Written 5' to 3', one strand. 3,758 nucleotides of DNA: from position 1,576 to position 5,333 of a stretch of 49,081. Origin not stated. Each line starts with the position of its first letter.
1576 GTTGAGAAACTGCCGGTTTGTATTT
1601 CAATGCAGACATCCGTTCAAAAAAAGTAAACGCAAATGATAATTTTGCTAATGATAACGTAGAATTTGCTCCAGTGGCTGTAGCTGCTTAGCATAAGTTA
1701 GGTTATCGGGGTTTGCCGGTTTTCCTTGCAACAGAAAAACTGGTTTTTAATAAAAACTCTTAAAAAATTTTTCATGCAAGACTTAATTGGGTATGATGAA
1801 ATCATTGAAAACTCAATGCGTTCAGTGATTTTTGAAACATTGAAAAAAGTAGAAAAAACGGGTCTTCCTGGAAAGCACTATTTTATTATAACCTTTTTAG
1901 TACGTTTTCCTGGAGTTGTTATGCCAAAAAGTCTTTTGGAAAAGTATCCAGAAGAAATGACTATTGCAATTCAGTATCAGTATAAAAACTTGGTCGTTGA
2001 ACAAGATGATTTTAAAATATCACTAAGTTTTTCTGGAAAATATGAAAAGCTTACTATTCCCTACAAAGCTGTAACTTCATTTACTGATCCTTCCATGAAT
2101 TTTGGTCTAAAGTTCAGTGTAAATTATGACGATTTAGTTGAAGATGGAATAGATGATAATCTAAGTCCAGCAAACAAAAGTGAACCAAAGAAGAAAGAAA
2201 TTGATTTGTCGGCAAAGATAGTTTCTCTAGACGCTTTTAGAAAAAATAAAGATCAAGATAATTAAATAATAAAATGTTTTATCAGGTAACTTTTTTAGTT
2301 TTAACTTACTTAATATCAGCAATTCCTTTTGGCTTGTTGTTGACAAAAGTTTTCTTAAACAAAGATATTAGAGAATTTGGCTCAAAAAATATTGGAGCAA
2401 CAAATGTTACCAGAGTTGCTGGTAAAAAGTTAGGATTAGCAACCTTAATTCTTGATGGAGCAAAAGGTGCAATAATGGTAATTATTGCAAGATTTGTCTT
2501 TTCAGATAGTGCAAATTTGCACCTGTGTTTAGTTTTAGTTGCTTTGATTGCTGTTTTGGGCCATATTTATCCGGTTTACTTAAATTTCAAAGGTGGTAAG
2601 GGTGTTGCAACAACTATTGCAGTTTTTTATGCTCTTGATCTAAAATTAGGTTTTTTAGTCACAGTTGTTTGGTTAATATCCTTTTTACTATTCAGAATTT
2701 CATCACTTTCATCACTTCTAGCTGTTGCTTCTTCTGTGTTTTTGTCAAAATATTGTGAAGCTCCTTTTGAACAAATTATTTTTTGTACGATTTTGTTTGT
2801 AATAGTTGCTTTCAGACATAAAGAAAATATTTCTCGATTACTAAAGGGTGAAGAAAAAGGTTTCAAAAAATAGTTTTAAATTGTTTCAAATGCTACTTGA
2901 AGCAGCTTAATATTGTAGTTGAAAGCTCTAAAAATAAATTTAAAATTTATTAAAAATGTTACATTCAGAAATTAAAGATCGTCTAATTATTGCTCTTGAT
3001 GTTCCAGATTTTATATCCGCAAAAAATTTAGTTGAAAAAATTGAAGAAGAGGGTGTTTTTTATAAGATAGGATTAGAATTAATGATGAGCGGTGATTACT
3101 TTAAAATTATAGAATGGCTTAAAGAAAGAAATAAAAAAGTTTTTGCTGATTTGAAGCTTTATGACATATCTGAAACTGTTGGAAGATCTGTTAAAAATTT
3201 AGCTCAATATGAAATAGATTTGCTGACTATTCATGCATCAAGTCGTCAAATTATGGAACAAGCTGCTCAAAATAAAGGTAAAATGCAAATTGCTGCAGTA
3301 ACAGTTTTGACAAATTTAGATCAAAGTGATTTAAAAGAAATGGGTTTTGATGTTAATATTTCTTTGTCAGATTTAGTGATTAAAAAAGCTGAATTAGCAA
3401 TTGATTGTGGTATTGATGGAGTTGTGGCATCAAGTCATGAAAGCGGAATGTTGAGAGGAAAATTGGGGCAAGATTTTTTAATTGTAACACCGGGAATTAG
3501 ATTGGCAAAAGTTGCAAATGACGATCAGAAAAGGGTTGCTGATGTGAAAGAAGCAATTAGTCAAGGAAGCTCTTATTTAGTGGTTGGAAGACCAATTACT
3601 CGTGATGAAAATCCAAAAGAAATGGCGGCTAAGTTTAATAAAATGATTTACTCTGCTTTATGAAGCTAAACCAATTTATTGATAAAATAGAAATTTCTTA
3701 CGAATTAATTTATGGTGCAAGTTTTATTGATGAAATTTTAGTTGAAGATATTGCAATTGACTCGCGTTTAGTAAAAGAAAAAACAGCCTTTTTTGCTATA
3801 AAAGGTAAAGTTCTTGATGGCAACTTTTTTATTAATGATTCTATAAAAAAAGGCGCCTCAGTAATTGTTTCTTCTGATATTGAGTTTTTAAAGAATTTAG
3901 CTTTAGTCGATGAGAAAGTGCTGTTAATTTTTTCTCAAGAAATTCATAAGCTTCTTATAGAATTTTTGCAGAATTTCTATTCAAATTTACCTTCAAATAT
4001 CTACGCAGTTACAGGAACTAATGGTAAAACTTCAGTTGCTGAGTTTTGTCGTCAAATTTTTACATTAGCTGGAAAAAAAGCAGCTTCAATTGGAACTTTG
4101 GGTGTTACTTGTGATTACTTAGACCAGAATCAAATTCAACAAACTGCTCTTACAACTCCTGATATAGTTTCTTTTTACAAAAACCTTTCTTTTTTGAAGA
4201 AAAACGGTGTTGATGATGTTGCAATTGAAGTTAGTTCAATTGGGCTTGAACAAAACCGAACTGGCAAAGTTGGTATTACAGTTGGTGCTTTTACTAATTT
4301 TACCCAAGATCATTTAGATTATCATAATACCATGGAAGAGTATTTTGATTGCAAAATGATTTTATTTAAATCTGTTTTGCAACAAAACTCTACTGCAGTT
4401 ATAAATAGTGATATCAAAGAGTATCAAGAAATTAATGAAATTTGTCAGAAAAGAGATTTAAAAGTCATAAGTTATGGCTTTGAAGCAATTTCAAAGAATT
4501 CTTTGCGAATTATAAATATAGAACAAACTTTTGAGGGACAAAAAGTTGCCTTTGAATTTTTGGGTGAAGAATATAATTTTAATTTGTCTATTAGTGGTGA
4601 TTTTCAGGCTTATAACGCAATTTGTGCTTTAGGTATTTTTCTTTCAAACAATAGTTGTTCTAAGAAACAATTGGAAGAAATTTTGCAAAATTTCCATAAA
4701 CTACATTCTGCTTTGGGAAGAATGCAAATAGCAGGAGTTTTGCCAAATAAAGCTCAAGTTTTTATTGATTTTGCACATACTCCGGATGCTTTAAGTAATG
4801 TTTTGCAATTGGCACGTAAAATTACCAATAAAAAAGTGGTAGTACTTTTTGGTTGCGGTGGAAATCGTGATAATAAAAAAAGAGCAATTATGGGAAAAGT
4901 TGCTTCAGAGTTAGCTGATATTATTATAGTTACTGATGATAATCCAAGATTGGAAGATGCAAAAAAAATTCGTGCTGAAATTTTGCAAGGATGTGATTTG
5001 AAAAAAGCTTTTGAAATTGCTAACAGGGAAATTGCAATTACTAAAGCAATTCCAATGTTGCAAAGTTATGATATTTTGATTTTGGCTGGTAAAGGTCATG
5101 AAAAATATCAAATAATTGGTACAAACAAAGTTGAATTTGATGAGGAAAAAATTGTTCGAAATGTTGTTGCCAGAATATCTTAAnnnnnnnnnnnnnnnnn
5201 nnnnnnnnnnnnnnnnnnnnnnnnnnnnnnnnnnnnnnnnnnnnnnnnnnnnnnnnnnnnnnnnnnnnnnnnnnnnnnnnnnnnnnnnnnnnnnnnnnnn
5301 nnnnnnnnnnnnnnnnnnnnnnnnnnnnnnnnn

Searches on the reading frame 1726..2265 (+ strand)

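Call 76: search_protein_families(library=pfam, max_evalue=0.00001, proteins=[window:1726-2265:+])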
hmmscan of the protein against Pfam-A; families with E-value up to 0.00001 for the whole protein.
window:1726-2265:+ (179 aa): 1 family
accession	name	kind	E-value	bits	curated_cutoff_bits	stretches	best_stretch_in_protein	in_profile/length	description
PF04386.18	SspB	-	3.7e-34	118.4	27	1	27-154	3-130/156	Stringent starvation protein B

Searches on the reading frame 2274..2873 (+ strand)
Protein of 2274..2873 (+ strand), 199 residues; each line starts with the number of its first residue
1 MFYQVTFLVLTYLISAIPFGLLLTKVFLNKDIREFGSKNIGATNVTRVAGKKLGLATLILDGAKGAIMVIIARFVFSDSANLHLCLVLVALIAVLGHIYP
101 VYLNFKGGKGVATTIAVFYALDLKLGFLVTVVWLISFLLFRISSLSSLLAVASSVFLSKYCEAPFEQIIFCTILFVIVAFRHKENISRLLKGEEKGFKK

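Call 76: search_protein_families(library=pfam, max_evalue=0.00001, proteins=[window:2274-2873:+])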
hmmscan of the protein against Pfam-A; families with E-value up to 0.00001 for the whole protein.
window:2274-2873:+ (199 aa): 1 family
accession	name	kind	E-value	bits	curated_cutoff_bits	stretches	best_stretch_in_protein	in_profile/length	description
PF02660.20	G3P_acyltransf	-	3e-50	170.9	24.1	1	11-189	2-164/164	Glycerol-3-phosphate acyltransferase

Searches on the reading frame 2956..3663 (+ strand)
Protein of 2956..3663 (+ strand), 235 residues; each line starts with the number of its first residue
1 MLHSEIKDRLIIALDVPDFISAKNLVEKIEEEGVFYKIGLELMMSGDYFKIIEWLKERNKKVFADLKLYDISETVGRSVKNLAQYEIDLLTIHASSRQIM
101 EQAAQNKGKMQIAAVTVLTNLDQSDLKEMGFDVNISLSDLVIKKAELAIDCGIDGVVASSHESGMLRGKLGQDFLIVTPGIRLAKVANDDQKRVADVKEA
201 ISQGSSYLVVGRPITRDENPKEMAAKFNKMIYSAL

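Call 76: search_protein_families(library=pfam, max_evalue=0.00001, proteins=[window:2956-3663:+])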
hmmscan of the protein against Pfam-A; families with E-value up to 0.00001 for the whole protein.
window:2956-3663:+ (235 aa): 1 family
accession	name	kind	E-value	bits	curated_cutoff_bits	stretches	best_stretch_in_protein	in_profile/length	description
PF00215.30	OMPdecase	-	1.5e-48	166.1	27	1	9-226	2-220/221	Orotidine 5'-phosphate decarboxylase / HUMPS family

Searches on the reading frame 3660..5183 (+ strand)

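Call 76: search_protein_families(library=pfam, max_evalue=0.00001, proteins=[window:3660-5183:+])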
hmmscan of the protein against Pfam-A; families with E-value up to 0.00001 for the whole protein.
window:3660-5183:+ (507 aa): 3 families
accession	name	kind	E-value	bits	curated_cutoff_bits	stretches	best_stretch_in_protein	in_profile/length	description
PF08245.18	Mur_ligase_M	-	6.2e-47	160.6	24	1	117-326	1-199/200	Mur ligase middle domain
PF02875.26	Mur_ligase_C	-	3.2e-28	99.5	28.4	1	353-479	1-127/127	Mur ligase, glutamate ligase domain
PF01225.30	Mur_ligase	-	1.4e-06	29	21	1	31-107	5-95/95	Mur ligase family, catalytic domain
